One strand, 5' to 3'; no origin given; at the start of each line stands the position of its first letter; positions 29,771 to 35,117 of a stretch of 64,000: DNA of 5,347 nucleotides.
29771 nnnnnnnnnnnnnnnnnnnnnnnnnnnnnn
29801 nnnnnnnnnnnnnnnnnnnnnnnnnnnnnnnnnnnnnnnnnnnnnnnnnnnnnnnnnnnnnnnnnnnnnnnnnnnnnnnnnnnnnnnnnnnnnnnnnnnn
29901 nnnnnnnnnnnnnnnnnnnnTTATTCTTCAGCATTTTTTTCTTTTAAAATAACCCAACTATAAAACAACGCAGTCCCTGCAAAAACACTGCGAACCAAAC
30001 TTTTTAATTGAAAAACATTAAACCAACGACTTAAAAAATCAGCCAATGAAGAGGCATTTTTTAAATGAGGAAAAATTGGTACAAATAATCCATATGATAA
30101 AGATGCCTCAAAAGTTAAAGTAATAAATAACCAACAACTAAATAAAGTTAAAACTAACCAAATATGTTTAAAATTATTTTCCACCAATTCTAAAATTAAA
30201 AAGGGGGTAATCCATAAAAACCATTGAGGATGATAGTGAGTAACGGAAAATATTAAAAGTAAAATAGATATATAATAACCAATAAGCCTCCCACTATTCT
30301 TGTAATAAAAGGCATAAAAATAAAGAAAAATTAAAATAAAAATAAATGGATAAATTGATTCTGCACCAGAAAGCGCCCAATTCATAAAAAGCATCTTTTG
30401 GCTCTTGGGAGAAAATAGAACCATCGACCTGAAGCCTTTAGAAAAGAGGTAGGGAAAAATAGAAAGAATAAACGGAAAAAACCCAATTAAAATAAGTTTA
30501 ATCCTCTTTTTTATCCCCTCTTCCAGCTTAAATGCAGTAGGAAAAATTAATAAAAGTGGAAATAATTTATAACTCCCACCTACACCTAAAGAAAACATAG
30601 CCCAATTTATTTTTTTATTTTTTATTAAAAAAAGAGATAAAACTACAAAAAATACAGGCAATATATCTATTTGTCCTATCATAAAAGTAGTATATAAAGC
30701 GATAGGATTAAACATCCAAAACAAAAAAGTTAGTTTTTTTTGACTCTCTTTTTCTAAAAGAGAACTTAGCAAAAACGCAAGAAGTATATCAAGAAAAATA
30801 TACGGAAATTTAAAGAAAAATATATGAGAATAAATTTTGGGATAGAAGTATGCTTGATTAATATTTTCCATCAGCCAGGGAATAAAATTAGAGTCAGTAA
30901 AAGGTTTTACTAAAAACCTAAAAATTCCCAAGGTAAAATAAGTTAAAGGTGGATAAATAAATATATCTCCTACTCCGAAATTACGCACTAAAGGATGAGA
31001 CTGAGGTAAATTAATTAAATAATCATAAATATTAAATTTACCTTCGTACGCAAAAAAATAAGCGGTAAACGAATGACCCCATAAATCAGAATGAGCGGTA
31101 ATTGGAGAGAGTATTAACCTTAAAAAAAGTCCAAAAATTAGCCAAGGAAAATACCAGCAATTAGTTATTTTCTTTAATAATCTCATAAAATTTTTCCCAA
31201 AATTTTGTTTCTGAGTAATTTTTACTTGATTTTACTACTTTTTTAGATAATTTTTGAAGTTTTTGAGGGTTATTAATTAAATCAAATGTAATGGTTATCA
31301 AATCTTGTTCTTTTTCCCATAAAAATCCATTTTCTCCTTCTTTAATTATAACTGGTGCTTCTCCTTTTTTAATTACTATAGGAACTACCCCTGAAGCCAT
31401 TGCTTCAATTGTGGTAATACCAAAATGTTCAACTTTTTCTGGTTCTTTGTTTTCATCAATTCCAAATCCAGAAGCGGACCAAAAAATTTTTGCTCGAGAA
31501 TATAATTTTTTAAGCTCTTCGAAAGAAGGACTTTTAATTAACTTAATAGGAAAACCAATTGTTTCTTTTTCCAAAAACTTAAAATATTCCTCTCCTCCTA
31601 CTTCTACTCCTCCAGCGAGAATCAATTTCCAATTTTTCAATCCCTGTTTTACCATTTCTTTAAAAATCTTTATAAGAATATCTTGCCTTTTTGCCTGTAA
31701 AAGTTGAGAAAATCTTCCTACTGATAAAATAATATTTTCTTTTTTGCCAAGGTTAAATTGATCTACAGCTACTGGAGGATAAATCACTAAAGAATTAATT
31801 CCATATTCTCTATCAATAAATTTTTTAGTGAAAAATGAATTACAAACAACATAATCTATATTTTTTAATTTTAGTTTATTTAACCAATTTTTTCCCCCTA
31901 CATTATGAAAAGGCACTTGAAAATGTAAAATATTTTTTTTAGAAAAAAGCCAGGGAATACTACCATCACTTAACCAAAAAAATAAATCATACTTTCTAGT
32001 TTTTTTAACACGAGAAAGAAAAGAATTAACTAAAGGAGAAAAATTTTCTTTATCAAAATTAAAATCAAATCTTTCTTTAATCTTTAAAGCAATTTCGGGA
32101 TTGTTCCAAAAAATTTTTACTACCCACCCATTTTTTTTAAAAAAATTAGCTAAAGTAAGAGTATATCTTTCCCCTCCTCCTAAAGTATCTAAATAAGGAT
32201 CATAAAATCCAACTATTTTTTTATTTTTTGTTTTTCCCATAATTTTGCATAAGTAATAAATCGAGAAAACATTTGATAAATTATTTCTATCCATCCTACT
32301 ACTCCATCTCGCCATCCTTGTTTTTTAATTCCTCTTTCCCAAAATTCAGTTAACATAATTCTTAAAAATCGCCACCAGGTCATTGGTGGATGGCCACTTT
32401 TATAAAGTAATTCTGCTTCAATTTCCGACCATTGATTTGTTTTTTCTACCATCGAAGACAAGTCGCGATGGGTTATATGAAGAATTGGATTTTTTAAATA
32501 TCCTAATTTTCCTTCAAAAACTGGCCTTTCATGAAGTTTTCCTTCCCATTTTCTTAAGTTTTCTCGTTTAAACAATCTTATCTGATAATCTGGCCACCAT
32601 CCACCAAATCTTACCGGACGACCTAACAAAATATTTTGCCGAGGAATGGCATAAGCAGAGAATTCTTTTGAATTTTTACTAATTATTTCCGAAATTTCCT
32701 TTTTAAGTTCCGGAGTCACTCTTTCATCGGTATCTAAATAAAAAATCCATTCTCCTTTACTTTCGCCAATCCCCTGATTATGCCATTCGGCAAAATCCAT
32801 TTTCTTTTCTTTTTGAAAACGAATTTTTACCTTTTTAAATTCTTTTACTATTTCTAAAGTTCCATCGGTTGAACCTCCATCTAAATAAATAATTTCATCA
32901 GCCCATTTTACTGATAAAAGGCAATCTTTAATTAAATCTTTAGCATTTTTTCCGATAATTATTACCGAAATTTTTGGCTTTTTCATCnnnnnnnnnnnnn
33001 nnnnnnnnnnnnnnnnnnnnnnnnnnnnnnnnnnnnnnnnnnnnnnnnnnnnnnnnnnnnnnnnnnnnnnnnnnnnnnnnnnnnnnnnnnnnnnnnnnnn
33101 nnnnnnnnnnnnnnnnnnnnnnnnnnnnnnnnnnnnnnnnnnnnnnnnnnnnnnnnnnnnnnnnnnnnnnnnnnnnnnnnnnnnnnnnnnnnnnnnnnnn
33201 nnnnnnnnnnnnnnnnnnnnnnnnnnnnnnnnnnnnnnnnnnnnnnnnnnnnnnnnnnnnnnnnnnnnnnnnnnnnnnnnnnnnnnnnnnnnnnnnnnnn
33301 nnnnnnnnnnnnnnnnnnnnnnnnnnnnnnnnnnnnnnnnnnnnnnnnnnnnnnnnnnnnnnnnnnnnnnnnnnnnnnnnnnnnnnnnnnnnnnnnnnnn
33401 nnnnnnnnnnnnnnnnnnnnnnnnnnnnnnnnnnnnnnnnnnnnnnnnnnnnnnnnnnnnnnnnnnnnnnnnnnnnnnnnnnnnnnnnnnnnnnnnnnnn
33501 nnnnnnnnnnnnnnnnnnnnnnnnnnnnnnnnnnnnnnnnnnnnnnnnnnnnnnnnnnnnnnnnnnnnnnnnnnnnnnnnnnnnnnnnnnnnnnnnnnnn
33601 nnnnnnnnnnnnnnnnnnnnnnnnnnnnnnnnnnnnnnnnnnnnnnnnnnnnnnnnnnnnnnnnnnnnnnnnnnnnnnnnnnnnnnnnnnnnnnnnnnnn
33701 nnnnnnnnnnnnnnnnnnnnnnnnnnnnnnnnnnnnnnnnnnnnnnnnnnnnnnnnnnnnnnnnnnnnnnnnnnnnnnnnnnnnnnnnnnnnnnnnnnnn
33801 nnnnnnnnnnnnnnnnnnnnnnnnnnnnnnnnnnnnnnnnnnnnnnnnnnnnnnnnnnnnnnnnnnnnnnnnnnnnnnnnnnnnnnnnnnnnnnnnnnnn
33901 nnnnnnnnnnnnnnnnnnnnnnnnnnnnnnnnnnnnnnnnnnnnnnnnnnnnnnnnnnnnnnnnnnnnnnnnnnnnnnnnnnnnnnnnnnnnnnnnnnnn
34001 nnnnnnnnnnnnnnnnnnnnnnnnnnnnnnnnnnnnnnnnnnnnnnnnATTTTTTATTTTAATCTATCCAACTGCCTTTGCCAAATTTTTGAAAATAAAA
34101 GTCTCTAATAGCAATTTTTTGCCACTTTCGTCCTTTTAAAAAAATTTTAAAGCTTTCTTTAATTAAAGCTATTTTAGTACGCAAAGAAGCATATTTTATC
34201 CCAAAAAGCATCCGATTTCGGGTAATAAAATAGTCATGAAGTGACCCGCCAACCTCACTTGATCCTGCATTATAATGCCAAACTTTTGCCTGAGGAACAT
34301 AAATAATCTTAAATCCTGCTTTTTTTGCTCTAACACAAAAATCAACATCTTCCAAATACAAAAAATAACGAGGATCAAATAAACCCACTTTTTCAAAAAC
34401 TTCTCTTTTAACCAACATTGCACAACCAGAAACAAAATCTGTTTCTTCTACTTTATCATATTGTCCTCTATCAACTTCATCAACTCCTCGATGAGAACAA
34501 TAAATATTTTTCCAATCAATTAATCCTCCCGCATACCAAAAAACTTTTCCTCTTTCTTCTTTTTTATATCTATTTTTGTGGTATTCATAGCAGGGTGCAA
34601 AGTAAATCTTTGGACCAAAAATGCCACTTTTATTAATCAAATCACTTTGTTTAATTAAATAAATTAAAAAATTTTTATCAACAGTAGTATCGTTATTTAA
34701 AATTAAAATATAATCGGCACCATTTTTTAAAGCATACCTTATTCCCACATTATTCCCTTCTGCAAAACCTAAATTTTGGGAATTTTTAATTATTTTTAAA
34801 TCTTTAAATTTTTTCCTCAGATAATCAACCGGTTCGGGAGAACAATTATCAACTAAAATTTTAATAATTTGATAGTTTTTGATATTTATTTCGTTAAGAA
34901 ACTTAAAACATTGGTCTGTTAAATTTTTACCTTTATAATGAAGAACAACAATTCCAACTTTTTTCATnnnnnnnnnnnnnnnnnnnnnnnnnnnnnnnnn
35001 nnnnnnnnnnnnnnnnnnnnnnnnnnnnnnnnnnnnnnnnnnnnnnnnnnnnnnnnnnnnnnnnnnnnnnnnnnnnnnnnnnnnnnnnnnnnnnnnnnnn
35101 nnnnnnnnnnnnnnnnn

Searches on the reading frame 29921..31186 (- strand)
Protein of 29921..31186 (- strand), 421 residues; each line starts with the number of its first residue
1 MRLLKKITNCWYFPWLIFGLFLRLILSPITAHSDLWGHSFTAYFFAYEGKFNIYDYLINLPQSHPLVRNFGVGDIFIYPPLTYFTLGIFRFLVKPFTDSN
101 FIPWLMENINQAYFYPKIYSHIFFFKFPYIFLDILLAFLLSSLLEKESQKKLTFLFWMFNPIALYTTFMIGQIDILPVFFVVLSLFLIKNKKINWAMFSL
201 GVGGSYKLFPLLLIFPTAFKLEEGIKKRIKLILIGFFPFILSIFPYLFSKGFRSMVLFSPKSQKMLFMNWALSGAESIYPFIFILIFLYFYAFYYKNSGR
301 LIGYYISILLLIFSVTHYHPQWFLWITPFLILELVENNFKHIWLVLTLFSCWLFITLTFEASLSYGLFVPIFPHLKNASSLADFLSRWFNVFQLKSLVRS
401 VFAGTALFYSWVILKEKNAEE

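Call 10: search_protein_families(library=pfam, proteins=[window:29921-31186:-], max_evalue=0.0001)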
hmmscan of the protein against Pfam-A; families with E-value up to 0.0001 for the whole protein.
window:29921-31186:- (421 aa): 1 family
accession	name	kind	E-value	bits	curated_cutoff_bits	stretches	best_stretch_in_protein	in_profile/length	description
PF09594.16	GT87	-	1.2e-07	32.2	25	1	134-219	31-122/237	Glycosyltransferase family 87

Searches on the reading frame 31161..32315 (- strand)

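Call 10: search_protein_families(library=pfam, proteins=[window:31161-32315:-], max_evalue=0.0001)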
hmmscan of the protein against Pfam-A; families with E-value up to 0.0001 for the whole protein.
window:31161-32315:- (384 aa): 3 families
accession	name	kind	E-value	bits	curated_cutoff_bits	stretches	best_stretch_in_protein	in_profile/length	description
PF00534.26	Glycos_transf_1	-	2.1e-22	79.9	26.4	1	186-359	8-168/172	Glycosyl transferases group 1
PF13692.12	Glyco_trans_1_4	-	3.7e-14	53.6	27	1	194-340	2-133/142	Glycosyl transferases group 1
PF13439.12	Glyco_transf_4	-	5.3e-07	30.3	28.5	1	46-185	2-169/170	Glycosyltransferase Family 4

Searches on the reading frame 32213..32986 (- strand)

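Call 10: search_protein_families(library=pfam, proteins=[window:32213-32986:-], max_evalue=0.0001)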
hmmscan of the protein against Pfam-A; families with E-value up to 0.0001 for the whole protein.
window:32213-32986:- (257 aa): 3 families
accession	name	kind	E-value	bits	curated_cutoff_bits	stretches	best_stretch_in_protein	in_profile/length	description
PF00535.33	Glycos_transf_2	-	1.2e-18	68.1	23.3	1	7-136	1-134/168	Glycosyl transferase family 2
PF10111.15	Glyco_tranf_2_2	-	5.6e-07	29.8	27.3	1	8-104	2-109/276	Glycosyltransferase like family 2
PF13704.12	Glyco_tranf_2_4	-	8.7e-05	23.4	27.5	0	15-90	3-84/98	Glycosyl transferase family 2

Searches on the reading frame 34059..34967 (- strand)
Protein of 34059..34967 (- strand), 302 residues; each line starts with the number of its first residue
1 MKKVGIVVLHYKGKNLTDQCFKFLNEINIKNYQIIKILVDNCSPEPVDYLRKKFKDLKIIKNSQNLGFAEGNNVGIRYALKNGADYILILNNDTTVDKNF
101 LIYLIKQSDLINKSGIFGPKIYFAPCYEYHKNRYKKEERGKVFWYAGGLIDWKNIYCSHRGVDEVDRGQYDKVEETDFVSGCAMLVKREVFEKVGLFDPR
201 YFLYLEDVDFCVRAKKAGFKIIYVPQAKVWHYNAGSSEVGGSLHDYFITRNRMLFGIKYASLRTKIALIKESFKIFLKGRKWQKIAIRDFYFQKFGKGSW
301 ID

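Call 10: search_protein_families(library=pfam, proteins=[window:34059-34967:-], max_evalue=0.0001)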
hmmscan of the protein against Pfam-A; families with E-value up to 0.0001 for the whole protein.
window:34059-34967:- (302 aa): 3 families
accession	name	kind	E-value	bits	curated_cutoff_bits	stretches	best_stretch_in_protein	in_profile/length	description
PF13641.12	Glyco_tranf_2_3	-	2.7e-11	44.4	27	1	38-236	36-216/230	Glycosyltransferase like family 2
PF00535.33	Glycos_transf_2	-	3.8e-11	43.6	23.3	1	6-194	2-167/168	Glycosyl transferase family 2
PF13632.12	Glyco_trans_2_3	-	9.6e-09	35.8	27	1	172-270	65-155/198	Glycosyl transferase family group 2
